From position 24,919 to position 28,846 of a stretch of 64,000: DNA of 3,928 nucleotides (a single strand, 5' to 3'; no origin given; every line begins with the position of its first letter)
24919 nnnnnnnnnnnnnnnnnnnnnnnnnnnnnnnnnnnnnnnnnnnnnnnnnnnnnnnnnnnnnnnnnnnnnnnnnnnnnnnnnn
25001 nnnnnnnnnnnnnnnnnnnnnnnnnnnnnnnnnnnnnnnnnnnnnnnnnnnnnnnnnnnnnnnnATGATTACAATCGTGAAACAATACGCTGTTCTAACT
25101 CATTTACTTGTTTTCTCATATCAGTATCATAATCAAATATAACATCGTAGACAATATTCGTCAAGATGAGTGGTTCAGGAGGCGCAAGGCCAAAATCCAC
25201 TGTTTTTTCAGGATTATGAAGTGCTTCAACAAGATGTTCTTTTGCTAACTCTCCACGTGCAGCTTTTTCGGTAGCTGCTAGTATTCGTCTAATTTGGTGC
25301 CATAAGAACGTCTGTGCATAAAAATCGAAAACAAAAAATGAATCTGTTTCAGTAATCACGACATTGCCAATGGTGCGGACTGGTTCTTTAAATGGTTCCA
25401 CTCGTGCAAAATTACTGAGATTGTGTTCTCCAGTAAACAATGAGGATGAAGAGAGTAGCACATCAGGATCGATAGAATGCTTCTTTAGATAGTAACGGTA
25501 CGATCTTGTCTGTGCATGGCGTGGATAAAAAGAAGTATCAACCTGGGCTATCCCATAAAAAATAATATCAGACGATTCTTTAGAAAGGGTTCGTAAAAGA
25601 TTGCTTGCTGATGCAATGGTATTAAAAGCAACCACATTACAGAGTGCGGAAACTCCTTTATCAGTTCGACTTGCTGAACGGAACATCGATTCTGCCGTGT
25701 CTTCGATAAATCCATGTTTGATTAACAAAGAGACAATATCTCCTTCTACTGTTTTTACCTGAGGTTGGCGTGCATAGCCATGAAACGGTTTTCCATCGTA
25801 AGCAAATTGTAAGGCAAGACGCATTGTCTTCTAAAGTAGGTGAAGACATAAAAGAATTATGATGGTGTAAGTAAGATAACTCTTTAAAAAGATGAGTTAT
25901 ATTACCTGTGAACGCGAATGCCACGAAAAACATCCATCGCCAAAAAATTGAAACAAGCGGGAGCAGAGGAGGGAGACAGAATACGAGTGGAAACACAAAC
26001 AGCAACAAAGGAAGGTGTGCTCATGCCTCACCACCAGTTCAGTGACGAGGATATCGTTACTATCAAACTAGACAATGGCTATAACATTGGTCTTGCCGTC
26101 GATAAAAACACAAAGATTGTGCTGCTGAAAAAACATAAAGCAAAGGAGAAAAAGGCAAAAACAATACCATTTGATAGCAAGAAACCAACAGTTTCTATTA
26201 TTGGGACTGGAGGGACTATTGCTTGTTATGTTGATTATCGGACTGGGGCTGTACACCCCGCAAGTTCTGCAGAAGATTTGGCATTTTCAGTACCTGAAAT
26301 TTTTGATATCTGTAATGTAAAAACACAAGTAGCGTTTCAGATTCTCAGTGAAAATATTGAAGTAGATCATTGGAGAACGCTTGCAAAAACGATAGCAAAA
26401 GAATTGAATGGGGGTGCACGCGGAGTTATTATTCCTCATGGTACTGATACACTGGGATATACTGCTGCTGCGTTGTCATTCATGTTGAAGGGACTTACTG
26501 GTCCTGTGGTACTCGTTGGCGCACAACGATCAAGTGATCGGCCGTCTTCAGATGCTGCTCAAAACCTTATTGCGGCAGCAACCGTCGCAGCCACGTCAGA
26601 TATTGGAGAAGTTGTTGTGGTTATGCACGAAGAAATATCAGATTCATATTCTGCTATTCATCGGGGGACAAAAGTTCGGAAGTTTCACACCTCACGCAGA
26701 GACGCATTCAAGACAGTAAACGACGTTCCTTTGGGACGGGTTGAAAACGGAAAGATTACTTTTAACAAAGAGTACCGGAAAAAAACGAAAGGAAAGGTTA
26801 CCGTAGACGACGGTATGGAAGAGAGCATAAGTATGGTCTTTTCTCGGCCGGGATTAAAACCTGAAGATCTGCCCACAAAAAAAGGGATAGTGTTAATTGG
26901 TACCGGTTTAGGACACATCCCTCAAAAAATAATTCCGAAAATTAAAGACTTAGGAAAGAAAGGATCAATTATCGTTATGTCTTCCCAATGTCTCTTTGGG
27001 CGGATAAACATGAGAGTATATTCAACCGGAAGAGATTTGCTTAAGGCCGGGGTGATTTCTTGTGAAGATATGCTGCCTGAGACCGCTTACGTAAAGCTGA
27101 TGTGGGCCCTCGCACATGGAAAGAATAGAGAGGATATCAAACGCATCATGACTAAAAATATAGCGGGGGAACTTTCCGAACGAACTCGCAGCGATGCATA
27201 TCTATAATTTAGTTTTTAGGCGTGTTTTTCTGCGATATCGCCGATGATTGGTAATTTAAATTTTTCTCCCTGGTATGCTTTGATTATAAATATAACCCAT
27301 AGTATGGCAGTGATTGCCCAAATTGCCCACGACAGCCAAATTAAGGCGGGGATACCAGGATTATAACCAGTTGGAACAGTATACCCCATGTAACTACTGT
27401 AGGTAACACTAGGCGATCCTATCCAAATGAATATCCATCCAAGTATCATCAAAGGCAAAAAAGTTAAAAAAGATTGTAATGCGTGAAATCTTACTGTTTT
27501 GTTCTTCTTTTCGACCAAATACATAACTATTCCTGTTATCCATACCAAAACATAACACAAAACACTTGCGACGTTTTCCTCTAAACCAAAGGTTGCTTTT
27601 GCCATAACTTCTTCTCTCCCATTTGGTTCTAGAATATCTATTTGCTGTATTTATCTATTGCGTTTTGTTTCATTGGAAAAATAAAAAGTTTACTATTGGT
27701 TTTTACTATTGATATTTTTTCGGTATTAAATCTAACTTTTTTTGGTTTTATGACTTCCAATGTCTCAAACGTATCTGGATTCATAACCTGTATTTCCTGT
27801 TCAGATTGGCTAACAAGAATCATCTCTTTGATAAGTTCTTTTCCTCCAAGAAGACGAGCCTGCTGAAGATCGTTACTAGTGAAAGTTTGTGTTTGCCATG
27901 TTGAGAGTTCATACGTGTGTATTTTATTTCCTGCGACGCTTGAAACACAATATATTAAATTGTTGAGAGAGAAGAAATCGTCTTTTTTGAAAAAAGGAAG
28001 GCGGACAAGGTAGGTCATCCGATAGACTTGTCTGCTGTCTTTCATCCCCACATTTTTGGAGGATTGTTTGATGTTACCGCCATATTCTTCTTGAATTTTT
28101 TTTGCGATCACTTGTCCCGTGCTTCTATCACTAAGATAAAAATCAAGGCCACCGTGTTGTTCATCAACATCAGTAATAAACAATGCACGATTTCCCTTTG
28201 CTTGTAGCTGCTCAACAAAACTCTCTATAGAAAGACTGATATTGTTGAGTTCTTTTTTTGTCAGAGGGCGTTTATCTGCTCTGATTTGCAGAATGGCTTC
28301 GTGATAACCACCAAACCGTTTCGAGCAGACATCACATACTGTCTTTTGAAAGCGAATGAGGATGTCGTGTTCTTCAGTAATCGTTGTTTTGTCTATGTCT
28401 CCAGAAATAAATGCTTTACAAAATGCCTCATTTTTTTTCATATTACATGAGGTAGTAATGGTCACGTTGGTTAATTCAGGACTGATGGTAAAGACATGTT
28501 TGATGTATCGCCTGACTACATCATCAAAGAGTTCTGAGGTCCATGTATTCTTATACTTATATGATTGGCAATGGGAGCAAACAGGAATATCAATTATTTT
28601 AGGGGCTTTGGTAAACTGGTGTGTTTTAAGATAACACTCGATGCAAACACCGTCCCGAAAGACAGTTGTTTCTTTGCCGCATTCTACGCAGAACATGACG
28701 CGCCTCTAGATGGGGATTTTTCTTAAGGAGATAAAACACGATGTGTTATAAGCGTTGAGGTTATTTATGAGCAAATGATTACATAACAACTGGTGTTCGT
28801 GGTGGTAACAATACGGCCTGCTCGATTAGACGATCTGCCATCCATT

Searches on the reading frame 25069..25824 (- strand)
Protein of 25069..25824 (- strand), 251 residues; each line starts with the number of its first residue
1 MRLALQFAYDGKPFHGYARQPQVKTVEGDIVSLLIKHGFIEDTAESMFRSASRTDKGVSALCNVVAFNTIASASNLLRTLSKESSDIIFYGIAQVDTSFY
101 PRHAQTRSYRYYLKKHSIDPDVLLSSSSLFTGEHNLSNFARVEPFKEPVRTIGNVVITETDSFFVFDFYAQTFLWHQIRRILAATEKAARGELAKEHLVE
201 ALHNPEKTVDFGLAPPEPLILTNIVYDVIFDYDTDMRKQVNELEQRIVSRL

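Call 82: search_protein_families(library=pfam, proteins=[window:25069-25824:-], max_evalue=0.000001)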
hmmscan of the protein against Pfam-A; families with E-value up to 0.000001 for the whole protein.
window:25069-25824:- (251 aa): 1 family
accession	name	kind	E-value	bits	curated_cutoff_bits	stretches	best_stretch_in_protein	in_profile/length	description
PF01416.25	PseudoU_synth_1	-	3.8e-16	59.9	23.3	1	129-227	4-108/108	tRNA pseudouridine synthase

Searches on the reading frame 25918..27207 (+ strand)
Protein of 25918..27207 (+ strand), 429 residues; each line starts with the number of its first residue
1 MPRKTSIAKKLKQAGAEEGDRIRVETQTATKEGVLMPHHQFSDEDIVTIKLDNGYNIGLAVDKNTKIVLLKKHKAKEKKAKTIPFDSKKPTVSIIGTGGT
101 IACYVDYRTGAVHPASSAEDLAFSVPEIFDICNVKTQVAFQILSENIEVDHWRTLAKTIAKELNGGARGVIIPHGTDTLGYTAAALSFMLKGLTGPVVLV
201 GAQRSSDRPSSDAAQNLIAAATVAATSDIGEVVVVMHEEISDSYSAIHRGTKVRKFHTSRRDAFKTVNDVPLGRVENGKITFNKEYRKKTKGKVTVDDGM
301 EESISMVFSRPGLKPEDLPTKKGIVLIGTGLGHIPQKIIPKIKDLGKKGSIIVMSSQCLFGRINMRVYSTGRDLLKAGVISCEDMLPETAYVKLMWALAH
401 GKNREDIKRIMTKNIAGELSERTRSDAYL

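Call 82: search_protein_families(library=pfam, proteins=[window:25918-27207:+], max_evalue=0.000001)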
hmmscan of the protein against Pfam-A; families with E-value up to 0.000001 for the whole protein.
window:25918-27207:+ (429 aa): 3 families
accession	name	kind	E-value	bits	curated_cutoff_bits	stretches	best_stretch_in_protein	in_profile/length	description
PF00710.25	Asparaginase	-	5.5e-63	212.4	22.5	1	92-285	2-190/193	Asparaginase, N-terminal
PF17763.6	Asparaginase_C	-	2.7e-28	98.7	34.6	1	322-411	25-114/114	Glutaminase/Asparaginase C-terminal domain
PF18195.6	GatD_N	-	3.4e-18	65.2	25.7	1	16-70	1-54/54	GatD N-terminal domain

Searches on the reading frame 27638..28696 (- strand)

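Call 82: search_protein_families(library=pfam, proteins=[window:27638-28696:-], max_evalue=0.000001)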
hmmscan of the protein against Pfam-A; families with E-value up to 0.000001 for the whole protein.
window:27638-28696:- (352 aa): 1 family
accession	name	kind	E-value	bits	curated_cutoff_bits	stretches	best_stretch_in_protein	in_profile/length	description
PF04981.18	NMD3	-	1.5e-51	175.7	24.9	1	3-233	1-243/243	NMD3 family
